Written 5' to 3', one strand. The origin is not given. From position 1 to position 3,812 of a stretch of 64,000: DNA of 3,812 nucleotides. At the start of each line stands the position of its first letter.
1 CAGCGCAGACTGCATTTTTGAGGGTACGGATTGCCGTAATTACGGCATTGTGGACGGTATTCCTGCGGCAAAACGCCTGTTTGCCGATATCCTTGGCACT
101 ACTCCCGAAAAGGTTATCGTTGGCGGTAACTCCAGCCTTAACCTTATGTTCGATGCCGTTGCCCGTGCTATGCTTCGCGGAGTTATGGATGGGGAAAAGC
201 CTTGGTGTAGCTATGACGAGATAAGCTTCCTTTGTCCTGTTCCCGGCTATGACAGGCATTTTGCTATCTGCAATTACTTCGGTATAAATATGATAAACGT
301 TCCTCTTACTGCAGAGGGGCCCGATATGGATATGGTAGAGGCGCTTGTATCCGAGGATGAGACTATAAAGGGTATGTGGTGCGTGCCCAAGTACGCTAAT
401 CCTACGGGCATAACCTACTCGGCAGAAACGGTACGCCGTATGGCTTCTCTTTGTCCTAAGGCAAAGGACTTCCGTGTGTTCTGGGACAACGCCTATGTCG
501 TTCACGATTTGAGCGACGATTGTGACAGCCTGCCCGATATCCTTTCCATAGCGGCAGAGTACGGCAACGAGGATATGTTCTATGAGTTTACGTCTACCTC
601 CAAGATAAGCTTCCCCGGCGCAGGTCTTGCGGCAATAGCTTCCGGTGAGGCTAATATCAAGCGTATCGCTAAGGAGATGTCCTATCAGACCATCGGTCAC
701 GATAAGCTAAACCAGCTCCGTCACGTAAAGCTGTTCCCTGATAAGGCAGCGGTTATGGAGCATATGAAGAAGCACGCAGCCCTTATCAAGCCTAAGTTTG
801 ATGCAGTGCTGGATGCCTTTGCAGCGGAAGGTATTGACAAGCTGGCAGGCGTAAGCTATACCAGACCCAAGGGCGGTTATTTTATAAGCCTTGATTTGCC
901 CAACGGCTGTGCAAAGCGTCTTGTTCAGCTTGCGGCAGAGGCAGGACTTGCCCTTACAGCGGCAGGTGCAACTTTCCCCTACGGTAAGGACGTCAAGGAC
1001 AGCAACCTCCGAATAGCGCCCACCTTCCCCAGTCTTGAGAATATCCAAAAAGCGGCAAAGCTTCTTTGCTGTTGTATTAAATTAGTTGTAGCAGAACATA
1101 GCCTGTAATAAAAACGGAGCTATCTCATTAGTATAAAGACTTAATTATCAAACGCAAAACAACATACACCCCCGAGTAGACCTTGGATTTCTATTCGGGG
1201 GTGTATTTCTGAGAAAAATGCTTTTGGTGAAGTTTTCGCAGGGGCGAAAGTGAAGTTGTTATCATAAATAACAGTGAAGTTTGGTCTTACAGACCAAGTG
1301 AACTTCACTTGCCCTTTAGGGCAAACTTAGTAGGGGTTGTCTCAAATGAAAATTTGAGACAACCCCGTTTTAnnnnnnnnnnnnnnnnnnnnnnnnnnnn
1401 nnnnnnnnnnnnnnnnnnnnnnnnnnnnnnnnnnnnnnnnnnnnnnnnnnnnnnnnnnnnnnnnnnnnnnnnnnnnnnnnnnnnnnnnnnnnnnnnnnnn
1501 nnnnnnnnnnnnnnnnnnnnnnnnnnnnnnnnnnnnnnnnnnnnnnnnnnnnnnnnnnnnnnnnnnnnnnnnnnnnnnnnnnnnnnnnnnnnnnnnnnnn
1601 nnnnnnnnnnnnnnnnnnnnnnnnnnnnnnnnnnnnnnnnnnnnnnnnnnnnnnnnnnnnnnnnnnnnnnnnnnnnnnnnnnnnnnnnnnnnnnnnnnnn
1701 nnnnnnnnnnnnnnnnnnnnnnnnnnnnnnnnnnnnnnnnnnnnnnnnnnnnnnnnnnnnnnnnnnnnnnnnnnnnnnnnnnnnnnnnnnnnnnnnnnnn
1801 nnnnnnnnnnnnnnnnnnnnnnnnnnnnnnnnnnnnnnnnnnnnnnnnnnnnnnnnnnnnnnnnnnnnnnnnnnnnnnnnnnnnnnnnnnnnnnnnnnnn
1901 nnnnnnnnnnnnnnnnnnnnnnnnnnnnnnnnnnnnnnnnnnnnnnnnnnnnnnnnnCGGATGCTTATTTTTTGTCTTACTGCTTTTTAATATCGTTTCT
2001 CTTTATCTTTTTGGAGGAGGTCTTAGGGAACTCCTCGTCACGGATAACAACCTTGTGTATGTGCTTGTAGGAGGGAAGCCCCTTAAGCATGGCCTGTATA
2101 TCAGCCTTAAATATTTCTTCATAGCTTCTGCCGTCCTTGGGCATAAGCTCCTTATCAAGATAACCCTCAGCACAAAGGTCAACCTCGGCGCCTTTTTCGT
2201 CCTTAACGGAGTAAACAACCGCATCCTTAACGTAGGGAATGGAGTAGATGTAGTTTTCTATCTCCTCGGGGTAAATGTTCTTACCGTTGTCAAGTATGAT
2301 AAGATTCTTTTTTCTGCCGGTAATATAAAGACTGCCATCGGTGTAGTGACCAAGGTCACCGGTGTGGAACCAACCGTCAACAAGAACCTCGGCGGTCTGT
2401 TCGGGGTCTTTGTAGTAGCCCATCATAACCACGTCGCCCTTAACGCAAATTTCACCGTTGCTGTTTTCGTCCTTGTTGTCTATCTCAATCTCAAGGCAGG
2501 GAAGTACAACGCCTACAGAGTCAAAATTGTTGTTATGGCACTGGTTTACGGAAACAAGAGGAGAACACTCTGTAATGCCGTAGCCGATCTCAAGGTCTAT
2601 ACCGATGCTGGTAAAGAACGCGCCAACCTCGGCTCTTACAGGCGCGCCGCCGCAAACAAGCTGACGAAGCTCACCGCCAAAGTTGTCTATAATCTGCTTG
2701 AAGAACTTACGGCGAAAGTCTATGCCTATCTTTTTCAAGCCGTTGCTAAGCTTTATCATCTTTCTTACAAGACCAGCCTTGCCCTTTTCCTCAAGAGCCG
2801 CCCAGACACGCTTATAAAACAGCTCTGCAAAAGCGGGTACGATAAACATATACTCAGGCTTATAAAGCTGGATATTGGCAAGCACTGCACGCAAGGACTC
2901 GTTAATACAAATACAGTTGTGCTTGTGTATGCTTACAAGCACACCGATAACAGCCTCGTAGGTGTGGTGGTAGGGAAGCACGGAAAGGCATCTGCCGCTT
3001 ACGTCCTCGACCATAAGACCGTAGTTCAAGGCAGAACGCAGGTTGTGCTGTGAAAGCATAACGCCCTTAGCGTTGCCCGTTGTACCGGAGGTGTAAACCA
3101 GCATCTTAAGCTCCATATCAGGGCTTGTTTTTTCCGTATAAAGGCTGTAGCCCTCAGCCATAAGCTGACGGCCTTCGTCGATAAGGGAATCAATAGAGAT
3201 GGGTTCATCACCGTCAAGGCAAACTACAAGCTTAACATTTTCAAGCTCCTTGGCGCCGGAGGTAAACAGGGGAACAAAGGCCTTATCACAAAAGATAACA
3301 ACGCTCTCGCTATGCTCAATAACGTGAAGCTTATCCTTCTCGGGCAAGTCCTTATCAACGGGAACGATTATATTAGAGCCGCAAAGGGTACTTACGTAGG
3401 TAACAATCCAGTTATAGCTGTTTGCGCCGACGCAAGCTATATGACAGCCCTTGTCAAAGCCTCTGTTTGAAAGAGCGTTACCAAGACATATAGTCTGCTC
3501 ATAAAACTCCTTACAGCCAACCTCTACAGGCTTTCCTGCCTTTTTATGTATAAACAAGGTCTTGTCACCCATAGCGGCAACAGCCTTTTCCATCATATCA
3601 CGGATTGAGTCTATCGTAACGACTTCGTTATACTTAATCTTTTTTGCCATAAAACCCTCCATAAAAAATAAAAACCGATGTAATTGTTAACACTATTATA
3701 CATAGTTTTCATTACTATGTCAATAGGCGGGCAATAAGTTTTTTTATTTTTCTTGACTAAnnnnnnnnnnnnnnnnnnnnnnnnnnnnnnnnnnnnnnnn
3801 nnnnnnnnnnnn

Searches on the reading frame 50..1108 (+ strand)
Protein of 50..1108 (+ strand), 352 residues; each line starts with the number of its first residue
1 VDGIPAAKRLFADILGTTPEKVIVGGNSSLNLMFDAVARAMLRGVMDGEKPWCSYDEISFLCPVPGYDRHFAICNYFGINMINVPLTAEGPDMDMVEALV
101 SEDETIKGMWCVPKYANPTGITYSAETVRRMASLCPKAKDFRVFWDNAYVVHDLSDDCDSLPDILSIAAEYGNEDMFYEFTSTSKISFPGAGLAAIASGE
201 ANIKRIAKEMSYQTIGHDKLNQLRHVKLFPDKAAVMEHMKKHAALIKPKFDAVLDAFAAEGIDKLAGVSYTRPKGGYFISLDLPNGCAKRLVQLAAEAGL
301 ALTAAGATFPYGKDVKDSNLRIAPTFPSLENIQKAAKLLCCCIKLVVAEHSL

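Call 40: search_protein_families(library=pfam, proteins=[window:50-1108:+], max_evalue=0.001)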
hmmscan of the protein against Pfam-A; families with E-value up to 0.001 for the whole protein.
window:50-1108:+ (352 aa): 2 families
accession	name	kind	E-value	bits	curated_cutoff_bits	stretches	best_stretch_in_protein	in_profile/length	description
PF12897.13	Asp_aminotransf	-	1.8e-133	445.9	27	1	1-350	68-416/421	Aspartate amino-transferase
PF00155.27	Aminotran_1_2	-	5.9e-14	52.5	19.7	1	59-337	93-359/361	Aminotransferase class I and II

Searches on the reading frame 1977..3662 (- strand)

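Call 40: search_protein_families(library=pfam, proteins=[window:1977-3662:-], max_evalue=0.001)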
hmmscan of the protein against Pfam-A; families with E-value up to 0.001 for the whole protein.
window:1977-3662:- (561 aa): 3 families
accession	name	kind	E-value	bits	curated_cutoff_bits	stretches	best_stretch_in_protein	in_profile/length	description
PF00501.34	AMP-binding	-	1.9e-57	195.3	29.9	1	25-417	2-384/384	AMP-binding enzyme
PF13193.12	AMP-binding_C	-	1.6e-06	29.4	24.5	1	467-552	1-76/76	AMP-binding enzyme C-terminal domain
PF23562.2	AMP-binding_C_3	-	0.0004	21.2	20.8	0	453-560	2-110/124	AMP-binding enzyme C-terminal domain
